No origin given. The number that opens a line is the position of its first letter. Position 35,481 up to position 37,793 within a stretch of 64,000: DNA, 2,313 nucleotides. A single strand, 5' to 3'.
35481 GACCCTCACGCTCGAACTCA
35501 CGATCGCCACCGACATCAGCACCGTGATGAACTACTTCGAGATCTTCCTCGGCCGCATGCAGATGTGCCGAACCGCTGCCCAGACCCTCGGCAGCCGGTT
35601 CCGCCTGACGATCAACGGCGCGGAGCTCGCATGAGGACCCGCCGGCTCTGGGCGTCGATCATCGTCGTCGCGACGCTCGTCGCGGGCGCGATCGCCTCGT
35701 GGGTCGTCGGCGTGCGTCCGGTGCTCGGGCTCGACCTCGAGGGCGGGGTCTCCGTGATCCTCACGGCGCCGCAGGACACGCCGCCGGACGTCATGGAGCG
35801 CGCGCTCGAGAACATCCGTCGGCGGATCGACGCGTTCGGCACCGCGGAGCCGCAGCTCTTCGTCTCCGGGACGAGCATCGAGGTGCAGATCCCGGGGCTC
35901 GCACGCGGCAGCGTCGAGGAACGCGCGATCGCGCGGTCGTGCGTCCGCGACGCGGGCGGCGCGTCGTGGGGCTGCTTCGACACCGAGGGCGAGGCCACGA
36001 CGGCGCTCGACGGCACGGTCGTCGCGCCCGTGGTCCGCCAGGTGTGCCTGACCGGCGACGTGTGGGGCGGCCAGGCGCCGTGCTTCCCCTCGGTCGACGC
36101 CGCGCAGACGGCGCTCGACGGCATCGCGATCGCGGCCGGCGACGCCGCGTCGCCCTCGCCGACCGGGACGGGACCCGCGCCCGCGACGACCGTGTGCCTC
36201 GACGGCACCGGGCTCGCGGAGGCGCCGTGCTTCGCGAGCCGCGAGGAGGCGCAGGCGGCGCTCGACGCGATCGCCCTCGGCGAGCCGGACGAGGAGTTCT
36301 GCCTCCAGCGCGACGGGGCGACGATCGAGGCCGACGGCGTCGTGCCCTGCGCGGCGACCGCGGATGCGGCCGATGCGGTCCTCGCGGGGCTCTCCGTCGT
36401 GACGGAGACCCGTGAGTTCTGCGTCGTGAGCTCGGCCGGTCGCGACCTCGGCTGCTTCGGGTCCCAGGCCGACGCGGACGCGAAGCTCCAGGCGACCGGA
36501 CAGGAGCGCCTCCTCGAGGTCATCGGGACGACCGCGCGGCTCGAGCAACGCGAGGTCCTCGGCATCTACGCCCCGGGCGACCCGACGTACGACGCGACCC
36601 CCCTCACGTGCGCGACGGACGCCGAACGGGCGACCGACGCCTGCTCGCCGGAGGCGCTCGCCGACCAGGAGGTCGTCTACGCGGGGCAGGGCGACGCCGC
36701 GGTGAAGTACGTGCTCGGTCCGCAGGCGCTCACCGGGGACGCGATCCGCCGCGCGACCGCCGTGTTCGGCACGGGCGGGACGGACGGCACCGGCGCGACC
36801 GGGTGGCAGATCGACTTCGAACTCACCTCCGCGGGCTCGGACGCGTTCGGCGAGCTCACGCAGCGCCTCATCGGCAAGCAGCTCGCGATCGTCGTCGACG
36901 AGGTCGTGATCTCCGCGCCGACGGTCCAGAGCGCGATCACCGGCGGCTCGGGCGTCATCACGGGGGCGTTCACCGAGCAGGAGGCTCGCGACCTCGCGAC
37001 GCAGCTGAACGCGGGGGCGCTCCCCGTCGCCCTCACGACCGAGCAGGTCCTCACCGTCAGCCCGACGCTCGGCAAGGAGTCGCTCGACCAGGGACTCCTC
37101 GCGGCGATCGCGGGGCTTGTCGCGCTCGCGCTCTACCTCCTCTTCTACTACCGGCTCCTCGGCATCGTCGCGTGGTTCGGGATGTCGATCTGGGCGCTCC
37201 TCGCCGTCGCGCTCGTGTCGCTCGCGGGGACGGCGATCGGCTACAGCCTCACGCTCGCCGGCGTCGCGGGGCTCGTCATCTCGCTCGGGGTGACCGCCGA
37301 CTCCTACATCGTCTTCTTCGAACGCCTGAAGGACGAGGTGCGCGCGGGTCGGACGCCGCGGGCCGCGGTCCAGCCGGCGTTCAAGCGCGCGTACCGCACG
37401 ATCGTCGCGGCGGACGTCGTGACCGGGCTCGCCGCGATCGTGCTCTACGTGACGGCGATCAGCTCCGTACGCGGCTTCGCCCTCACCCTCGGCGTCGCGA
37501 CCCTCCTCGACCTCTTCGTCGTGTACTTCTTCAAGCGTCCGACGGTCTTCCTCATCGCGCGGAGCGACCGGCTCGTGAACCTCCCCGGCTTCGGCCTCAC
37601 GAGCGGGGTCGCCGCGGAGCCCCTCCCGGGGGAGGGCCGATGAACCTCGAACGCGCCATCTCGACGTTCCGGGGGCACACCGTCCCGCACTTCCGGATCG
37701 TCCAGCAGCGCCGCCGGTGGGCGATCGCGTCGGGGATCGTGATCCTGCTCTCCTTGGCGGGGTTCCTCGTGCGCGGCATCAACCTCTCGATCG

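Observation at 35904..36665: SecD carries six tandem Cys-pair modules inserted in its periplasmic head domain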

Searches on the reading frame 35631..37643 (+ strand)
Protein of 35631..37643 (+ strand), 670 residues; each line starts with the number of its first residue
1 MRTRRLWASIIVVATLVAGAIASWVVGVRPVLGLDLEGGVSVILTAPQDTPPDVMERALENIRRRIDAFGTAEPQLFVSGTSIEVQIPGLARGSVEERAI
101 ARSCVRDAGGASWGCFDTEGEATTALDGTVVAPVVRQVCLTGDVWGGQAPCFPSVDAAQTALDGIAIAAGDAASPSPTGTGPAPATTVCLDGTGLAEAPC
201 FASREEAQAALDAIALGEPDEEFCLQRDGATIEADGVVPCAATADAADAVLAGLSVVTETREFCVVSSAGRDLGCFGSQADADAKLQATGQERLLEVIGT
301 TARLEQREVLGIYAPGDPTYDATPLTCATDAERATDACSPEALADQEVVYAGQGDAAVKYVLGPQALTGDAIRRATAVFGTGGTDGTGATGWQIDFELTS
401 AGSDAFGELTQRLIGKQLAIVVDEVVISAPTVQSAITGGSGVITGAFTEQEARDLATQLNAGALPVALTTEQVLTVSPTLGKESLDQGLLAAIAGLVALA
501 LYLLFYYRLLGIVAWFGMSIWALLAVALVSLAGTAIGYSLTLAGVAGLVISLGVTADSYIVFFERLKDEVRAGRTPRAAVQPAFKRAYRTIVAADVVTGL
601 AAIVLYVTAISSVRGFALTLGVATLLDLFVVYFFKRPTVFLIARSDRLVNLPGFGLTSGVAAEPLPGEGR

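Call 4: search_protein_families(library=pfam, proteins=[window:35631-37640:+], max_evalue=1)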
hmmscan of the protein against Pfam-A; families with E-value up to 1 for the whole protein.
window:35631-37640:+ (670 aa): 4 families
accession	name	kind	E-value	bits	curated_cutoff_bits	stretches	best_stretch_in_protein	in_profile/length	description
PF22599.2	SecDF_P1_head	-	1.5e-29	102.7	27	1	355-466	8-114/114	SecDF, P1 head subdomain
PF02355.23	SecD_SecF_C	-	3.8e-10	39.9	20.5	1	469-640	14-184/189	Protein export membrane protein SecD/SecF, C-terminal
PF21760.3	SecD_1st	-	1.1e-09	38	27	1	55-91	1-38/60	Protein translocase subunit SecDF, P1 domain, N-terminal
PF03176.21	MMPL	-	1.2e-06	28.2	20.5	1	487-642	144-301/333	MMPL family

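Call 5: search_protein_families(library=ncbifam, proteins=[window:35631-37640:+], max_evalue=1)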
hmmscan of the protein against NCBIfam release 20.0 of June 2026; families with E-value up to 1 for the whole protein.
window:35631-37640:+ (670 aa): 24 families
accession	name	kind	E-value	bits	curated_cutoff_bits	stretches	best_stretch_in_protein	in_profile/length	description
TIGR01129.1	secD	equivalog_domain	1.2e-93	314.5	244.4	2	291-637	77-395/397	protein translocase subunit SecD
NF009583.0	PRK13024.1-3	subfamily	6.3e-84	282.4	721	2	291-645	110-434/755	protein translocase subunit SecDF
NF011315.0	PRK14726.1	equivalog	1.3e-62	212.1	1249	2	334-648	226-530/855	protein translocase subunit SecDF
NF009585.0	PRK13024.1-5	equivalog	1.8e-58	198.4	1037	1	366-637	382-642/993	protein translocase subunit SecDF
TIGR00916.1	2A0604s01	subfamily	4.1e-58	196.7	148.6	1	398-630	1-229/231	SecD/SecF family protein translocase subunit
NF009581.0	PRK13024.1-1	equivalog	2.2e-44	151.8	1058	2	424-650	196-418/752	protein translocase subunit SecDF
NF009584.0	PRK13024.1-4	equivalog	1.5e-43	149.3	1171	2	424-651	194-421/759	protein translocase subunit SecDF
NF009580.0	PRK13023.1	equivalog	1.5e-41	142.5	1153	1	333-639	148-444/775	protein translocase subunit SecDF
NF009545.0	PRK12933.1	equivalog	3.6e-36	124.8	728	1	422-642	377-593/604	protein translocase subunit SecD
NF009582.0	PRK13024.1-2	equivalog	5.2e-32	110.7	723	1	416-644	265-489/859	protein translocase subunit SecDF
NF006218.0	PRK08343.1-4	subfamily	6.9e-32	110.7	383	2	388-630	132-376/392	preprotein translocase subunit SecD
NF009540.0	PRK12911.1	equivalog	3.2e-29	101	1878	1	415-636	839-1055/1403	bifunctional preprotein translocase subunit SecD/SecF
NF046001.1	SecDF_plasm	equivalog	1.2e-23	83.2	500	1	443-649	309-510/878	protein translocase subunit SecDF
NF006216.0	PRK08343.1-2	equivalog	9.8e-21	74.1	519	2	444-638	304-493/506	preprotein translocase subunit SecD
TIGR00966.2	transloc_SecF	equivalog_domain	2.5e-15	56.7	160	2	419-622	56-259/279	protein translocase subunit SecF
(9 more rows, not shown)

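Call 8: find_homologous_proteins(query=window:35631-37640:+, max_evalue=1e-30)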
Query window:35631-37640:+ (670 aa): 3339 proteins with E <= 1e-30 among 8000 candidates; the best 120 are listed.
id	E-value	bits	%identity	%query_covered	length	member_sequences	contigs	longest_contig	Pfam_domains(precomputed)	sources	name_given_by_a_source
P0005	0.0e+0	1427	100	100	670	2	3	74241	PF21760.4,PF03176.22,PF22599.3,PF02355.23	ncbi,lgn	ncbi:MAG: protein translocase subunit SecD [Actinomycetota bacterium]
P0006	0.0e+0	1310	90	100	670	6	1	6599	PF21760.4,PF03176.22,PF22599.3,PF02355.23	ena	-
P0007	0.0e+0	1300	90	100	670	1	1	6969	PF21760.4,PF03176.22,PF22599.3,PF02355.23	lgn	-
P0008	0.0e+0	1212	83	100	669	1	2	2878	PF21760.4,PF03176.22,PF22599.3,PF02355.23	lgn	-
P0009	0.0e+0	1017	72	100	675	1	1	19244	PF21760.4,PF22599.3,PF02355.23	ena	-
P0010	2.5e-298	1009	71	100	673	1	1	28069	PF21760.4,PF03176.22,PF22599.3,PF02355.23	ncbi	ncbi:MAG: protein translocase subunit SecD [Actinomycetota bacterium]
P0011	8.0e-285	965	69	100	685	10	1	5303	PF21760.4,PF03176.22,PF22599.3,PF02355.23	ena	-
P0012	1.8e-283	960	69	100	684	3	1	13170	PF21760.4,PF03176.22,PF22599.3,PF02355.23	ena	-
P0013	3.1e-281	953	68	100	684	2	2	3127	PF21760.4,PF03176.22,PF22599.3,PF02355.23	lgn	-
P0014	4.9e-276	936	67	100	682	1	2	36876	PF21760.4,PF03176.22,PF22599.3,PF02355.23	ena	-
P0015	1.3e-272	924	67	100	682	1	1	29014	PF21760.4,PF03176.22,PF22599.3,PF02355.23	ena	-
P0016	1.9e-272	924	68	100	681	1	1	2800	PF21760.4,PF03176.22,PF22599.3,PF02355.23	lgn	-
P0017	6.9e-271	919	67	100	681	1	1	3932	PF21760.4,PF03176.22,PF22599.3,PF02355.23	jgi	jgi:preprotein translocase subunit SecD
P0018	5.8e-270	915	66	100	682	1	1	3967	PF21760.4,PF03176.22,PF22599.3,PF02355.23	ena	-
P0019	4.3e-269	913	65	100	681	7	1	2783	PF21760.4,PF03176.22,PF22599.3,PF02355.23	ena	-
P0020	1.8e-268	911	66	100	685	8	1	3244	PF21760.4,PF03176.22,PF22599.3,PF02355.23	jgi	jgi:preprotein translocase subunit SecD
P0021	1.3e-267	908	66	100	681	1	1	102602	PF21760.4,PF03176.22,PF22599.3,PF02355.23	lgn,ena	-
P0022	2.0e-267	907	66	100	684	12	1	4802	PF21760.4,PF03176.22,PF22599.3,PF02355.23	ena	-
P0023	1.2e-266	905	65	100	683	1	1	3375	PF21760.4,PF03176.22,PF22599.3,PF02355.23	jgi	jgi:preprotein translocase subunit SecD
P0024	1.5e-264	898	65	100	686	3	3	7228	PF21760.4,PF03176.22,PF22599.3,PF02355.23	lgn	-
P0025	5.4e-264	896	65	100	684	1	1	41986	PF21760.4,PF03176.22,PF22599.3,PF02355.23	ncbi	ncbi:MAG: protein translocase subunit SecD [Actinomycetota bacterium]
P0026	4.3e-261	886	65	100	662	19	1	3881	PF21760.4,PF03176.22,PF22599.3,PF02355.23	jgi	jgi:preprotein translocase subunit SecD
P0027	1.9e-260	884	64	100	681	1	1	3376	PF21760.4,PF03176.22,PF22599.3,PF02355.23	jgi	jgi:preprotein translocase subunit SecD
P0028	2.0e-260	884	65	100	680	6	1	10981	PF21760.4,PF03176.22,PF22599.3,PF02355.23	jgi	jgi:preprotein translocase subunit SecD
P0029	2.6e-260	884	65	100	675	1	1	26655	PF21760.4,PF03176.22,PF22599.3,PF02355.23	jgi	jgi:preprotein translocase subunit SecD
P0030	6.5e-260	882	63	100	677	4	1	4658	PF21760.4,PF03176.22,PF22599.3,PF02355.23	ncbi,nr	ncbi:MAG TPA: protein translocase subunit SecD [Actinomycetota bacterium]|nr:protein translocase sub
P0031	8.3e-260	882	65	99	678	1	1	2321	PF21760.4,PF03176.22,PF22599.3,PF02355.23,PF00873.26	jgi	jgi:preprotein translocase subunit SecD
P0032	1.2e-259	881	66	99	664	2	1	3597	PF21760.4,PF03176.22,PF22599.3,PF02355.23,PF00873.26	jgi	jgi:preprotein translocase subunit SecD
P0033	3.3e-259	880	64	99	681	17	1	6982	PF21760.4,PF03176.22,PF22599.3,PF02355.23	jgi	jgi:preprotein translocase subunit SecD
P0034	3.9e-259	880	65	99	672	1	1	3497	PF21760.4,PF03176.22,PF22599.3,PF02355.23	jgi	-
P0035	1.1e-258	878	63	100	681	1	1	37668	PF21760.4,PF03176.22,PF22599.3,PF02355.23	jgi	jgi:preprotein translocase subunit SecD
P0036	1.2e-258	878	64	99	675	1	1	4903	PF21760.4,PF03176.22,PF22599.3,PF02355.23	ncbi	-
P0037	2.2e-258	877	65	100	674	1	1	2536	PF21760.4,PF03176.22,PF22599.3,PF02355.23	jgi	jgi:preprotein translocase subunit SecD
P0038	2.2e-257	874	66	99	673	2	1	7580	PF21760.4,PF03176.22,PF22599.3,PF02355.23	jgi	jgi:preprotein translocase subunit SecD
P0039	8.3e-257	872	62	99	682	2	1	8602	PF21760.4,PF03176.22,PF22599.3,PF02355.23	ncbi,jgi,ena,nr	ncbi:MAG TPA: protein translocase subunit SecD [Actinomycetota bacterium]|jgi:preprotein translocase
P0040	1.7e-256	871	66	99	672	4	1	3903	PF21760.4,PF03176.22,PF22599.3,PF02355.23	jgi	jgi:preprotein translocase subunit SecD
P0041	2.4e-256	870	63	100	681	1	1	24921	PF21760.4,PF03176.22,PF22599.3,PF02355.23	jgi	jgi:preprotein translocase subunit SecD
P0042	2.4e-256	870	65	99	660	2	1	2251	PF21760.4,PF03176.22,PF22599.3,PF02355.23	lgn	-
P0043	3.3e-256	870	63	100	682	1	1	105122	PF21760.4,PF03176.22,PF22599.3,PF02355.23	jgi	jgi:preprotein translocase subunit SecD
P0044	1.9e-255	867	65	99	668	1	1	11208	PF21760.4,PF03176.22,PF22599.3,PF02355.23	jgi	jgi:preprotein translocase subunit SecD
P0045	3.3e-255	867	64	99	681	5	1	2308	PF21760.4,PF03176.22,PF22599.3,PF02355.23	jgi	jgi:preprotein translocase subunit SecD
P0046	4.2e-255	866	64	99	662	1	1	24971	PF21760.4,PF03176.22,PF22599.3,PF02355.23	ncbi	ncbi:MAG TPA: protein translocase subunit SecD [Actinomycetota bacterium]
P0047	7.9e-255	865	65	98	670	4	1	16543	PF21760.4,PF03176.22,PF22599.3,PF02355.23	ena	-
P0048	3.8e-254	863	64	100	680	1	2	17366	PF21760.4,PF03176.22,PF22599.3,PF02355.23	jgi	jgi:preprotein translocase subunit SecD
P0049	5.4e-254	863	64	99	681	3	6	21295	PF21760.4,PF03176.22,PF22599.3,PF02355.23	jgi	jgi:preprotein translocase subunit SecD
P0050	5.0e-253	860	64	100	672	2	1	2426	PF21760.4,PF03176.22,PF22599.3,PF02355.23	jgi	jgi:preprotein translocase subunit SecD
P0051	7.8e-253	859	64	100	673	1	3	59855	PF21760.4,PF03176.22,PF22599.3,PF02355.23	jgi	jgi:preprotein translocase subunit SecD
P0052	8.0e-253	859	64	99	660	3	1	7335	PF21760.4,PF03176.22,PF22599.3,PF02355.23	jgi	-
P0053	1.3e-252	858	64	98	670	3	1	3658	PF21760.4,PF03176.22,PF22599.3,PF02355.23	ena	-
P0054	1.5e-252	858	65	99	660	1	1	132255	PF21760.4,PF03176.22,PF22599.3,PF02355.23,PF00873.26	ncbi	-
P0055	1.7e-252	858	62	100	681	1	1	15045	PF21760.4,PF03176.22,PF22599.3,PF02355.23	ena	-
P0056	1.9e-252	858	65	99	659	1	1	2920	PF21760.4,PF03176.22,PF22599.3,PF02355.23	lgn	-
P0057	3.8e-252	857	64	99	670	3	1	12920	PF21760.4,PF03176.22,PF22599.3,PF02355.23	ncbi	-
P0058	1.3e-251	855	64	99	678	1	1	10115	PF21760.4,PF03176.22,PF22599.3,PF02355.23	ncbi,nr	ncbi:MAG TPA: protein translocase subunit SecD [Actinomycetota bacterium]|nr:protein translocase sub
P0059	4.5e-251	853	64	99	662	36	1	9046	PF21760.4,PF03176.22,PF22599.3,PF02355.23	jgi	-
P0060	5.6e-251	853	64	99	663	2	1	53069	PF21760.4,PF03176.22,PF22599.3,PF02355.23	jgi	jgi:preprotein translocase subunit SecD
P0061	6.5e-251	853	63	99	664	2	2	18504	PF21760.4,PF03176.22,PF22599.3,PF02355.23,PF00873.26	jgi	jgi:preprotein translocase subunit SecD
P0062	8.1e-251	852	62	100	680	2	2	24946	PF21760.4,PF03176.22,PF22599.3,PF02355.23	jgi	jgi:preprotein translocase subunit SecD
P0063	9.2e-251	852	64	99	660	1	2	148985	PF21760.4,PF03176.22,PF22599.3,PF02355.23,PF00873.26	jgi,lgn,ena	-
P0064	2.2e-250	851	63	100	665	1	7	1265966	PF21760.4,PF03176.22,PF22599.3,PF02355.23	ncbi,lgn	-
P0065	3.1e-250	850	64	99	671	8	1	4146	PF21760.4,PF03176.22,PF22599.3,PF02355.23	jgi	jgi:preprotein translocase subunit SecD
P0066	1.5e-249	848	63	100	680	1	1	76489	PF21760.4,PF03176.22,PF22599.3,PF02355.23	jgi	jgi:preprotein translocase subunit SecD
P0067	1.7e-249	848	63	100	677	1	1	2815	PF21760.4,PF03176.22,PF22599.3,PF02355.23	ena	-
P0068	1.9e-249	848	64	99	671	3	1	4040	PF21760.4,PF03176.22,PF22599.3,PF02355.23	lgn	-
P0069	2.3e-249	847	64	99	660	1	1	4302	PF21760.4,PF03176.22,PF22599.3,PF02355.23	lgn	-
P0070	3.7e-249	847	63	99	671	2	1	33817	PF21760.4,PF03176.22,PF22599.3,PF02355.23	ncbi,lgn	-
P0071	5.1e-249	846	63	99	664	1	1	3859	PF21760.4,PF03176.22,PF22599.3,PF02355.23,PF00873.26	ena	-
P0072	6.3e-249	846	63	99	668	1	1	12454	PF21760.4,PF03176.22,PF22599.3,PF02355.23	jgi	jgi:preprotein translocase subunit SecD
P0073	7.8e-249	846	62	99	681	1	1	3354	PF21760.4,PF03176.22,PF22599.3,PF02355.23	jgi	jgi:preprotein translocase subunit SecD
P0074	7.8e-249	846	63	99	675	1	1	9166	PF21760.4,PF03176.22,PF22599.3,PF02355.23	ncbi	-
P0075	1.6e-248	845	64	99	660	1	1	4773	PF21760.4,PF03176.22,PF22599.3,PF02355.23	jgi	-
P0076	1.8e-248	844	64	99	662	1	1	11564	PF21760.4,PF03176.22,PF22599.3,PF02355.23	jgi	jgi:preprotein translocase subunit SecD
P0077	2.7e-248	844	64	99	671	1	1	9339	PF21760.4,PF03176.22,PF22599.3,PF02355.23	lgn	-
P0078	2.9e-248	844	63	99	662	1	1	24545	PF21760.4,PF03176.22,PF22599.3,PF02355.23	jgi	-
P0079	3.1e-248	844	61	99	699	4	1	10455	PF21760.4,PF03176.22,PF22599.3,PF02355.23,PF00873.26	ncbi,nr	ncbi:MAG TPA: protein translocase subunit SecD [Actinomycetota bacterium]|nr:protein translocase sub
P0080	3.8e-248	843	62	100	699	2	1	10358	PF21760.4,PF03176.22,PF22599.3,PF02355.23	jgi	jgi:preprotein translocase subunit SecD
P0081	5.3e-248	843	64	99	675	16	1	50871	PF21760.4,PF03176.22,PF22599.3,PF02355.23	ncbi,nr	ncbi:MAG TPA: protein translocase subunit SecD [Actinomycetota bacterium]|nr:protein translocase sub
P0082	8.4e-248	842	62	99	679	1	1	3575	PF21760.4,PF03176.22,PF22599.3,PF02355.23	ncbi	-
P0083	8.8e-248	842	63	99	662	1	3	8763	PF21760.4,PF03176.22,PF22599.3,PF02355.23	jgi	jgi:preprotein translocase subunit SecD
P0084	1.0e-247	842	64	99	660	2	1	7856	PF21760.4,PF03176.22,PF22599.3,PF02355.23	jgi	-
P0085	1.2e-247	842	63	99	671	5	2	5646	PF21760.4,PF03176.22,PF22599.3,PF02355.23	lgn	-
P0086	1.3e-247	842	64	99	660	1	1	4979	PF21760.4,PF03176.22,PF22599.3,PF02355.23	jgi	-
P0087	1.5e-247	841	63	99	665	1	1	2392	PF21760.4,PF03176.22,PF22599.3,PF02355.23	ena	-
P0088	1.6e-247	841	63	99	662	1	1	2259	PF21760.4,PF03176.22,PF22599.3,PF02355.23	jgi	-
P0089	1.6e-247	841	63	99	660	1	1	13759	PF21760.4,PF03176.22,PF22599.3,PF02355.23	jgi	jgi:preprotein translocase subunit SecD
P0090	1.6e-247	841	64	98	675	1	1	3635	PF21760.4,PF03176.22,PF22599.3,PF02355.23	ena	-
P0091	1.7e-247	841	64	99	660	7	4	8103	PF21760.4,PF03176.22,PF22599.3,PF02355.23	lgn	-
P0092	1.8e-247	841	63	99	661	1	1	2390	PF21760.4,PF03176.22,PF22599.3,PF02355.23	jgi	-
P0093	1.9e-247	841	63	99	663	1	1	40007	PF21760.4,PF03176.22,PF22599.3,PF02355.23,PF00873.26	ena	-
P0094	2.9e-247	840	63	99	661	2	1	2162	PF21760.4,PF03176.22,PF22599.3,PF02355.23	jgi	jgi:preprotein translocase subunit SecD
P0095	3.3e-247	840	62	99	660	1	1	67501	PF21760.4,PF03176.22,PF22599.3,PF02355.23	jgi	jgi:preprotein translocase subunit SecD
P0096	3.4e-247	840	63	100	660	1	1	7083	PF21760.4,PF03176.22,PF22599.3,PF02355.23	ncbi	-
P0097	4.5e-247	840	63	99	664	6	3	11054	PF21760.4,PF03176.22,PF22599.3,PF02355.23,PF00873.26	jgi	jgi:preprotein translocase subunit SecD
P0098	4.5e-247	840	63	99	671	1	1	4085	PF21760.4,PF03176.22,PF22599.3,PF02355.23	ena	-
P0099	4.6e-247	840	64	99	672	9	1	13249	PF21760.4,PF03176.22,PF22599.3,PF02355.23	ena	-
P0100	4.6e-247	840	63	99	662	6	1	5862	PF21760.4,PF03176.22,PF22599.3,PF02355.23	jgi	jgi:preprotein translocase subunit SecD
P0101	4.8e-247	840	63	99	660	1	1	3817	PF21760.4,PF03176.22,PF22599.3,PF02355.23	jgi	jgi:preprotein translocase subunit SecD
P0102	7.2e-247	839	64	99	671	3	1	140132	PF21760.4,PF03176.22,PF22599.3,PF02355.23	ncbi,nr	ncbi:MAG: protein translocase subunit SecD [Actinomycetota bacterium]|nr:MAG: protein translocase su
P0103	7.7e-247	839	63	99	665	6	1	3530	PF21760.4,PF03176.22,PF22599.3,PF02355.23,PF00873.26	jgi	-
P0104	7.7e-247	839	62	99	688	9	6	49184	PF21760.4,PF03176.22,PF22599.3,PF02355.23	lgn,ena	-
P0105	8.7e-247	839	61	100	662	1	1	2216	PF21760.4,PF03176.22,PF22599.3,PF02355.23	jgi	jgi:preprotein translocase subunit SecD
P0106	1.0e-246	839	63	99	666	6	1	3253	PF21760.4,PF03176.22,PF22599.3,PF02355.23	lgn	-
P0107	1.0e-246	839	63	99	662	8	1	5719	PF21760.4,PF03176.22,PF22599.3,PF02355.23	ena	-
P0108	1.4e-246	838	63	98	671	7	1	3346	PF21760.4,PF03176.22,PF22599.3,PF02355.23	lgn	-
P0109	1.5e-246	838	62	99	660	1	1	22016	PF21760.4,PF03176.22,PF22599.3,PF02355.23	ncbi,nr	ncbi:MAG TPA: protein translocase subunit SecD [Actinomycetota bacterium]|nr:protein translocase sub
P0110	1.6e-246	838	64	99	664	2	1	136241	PF21760.4,PF03176.22,PF22599.3,PF02355.23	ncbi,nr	ncbi:MAG TPA: protein translocase subunit SecD [Actinomycetota bacterium]|nr:protein translocase sub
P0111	2.0e-246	838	64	98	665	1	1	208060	PF21760.4,PF03176.22,PF22599.3,PF02355.23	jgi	jgi:preprotein translocase subunit SecD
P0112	2.3e-246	838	60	100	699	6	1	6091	PF21760.4,PF03176.22,PF22599.3,PF02355.23,PF00873.26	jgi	jgi:preprotein translocase subunit SecD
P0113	2.3e-246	837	62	99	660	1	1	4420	PF21760.4,PF03176.22,PF22599.3,PF02355.23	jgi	jgi:preprotein translocase subunit SecD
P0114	2.5e-246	837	63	99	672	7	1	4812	PF21760.4,PF03176.22,PF22599.3,PF02355.23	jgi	jgi:preprotein translocase subunit SecD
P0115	3.8e-246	837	62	99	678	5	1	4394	PF21760.4,PF03176.22,PF22599.3,PF02355.23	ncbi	-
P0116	4.2e-246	837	62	99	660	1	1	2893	PF21760.4,PF03176.22,PF22599.3,PF02355.23,PF00873.26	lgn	-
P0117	4.4e-246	837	60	100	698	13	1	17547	PF21760.4,PF03176.22,PF22599.3,PF02355.23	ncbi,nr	ncbi:MAG TPA: protein translocase subunit SecD [Actinomycetota bacterium]|nr:protein translocase sub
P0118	5.5e-246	836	62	99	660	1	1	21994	PF21760.4,PF03176.22,PF22599.3,PF02355.23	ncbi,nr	ncbi:MAG TPA: protein translocase subunit SecD [Actinomycetota bacterium]|nr:protein translocase sub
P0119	5.7e-246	836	62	99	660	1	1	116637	PF21760.4,PF03176.22,PF22599.3,PF02355.23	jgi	jgi:preprotein translocase subunit SecD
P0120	6.5e-246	836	63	99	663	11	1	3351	PF21760.4,PF03176.22,PF22599.3,PF02355.23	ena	-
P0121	6.9e-246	836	64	99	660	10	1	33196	PF21760.4,PF03176.22,PF22599.3,PF02355.23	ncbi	-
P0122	7.1e-246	836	62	99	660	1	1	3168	PF21760.4,PF03176.22,PF22599.3,PF02355.23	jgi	jgi:preprotein translocase subunit SecD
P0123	1.0e-245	835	63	99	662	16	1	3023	PF21760.4,PF03176.22,PF22599.3,PF02355.23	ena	-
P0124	1.0e-245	835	62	99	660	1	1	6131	PF21760.4,PF03176.22,PF22599.3,PF02355.23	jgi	jgi:preprotein translocase subunit SecD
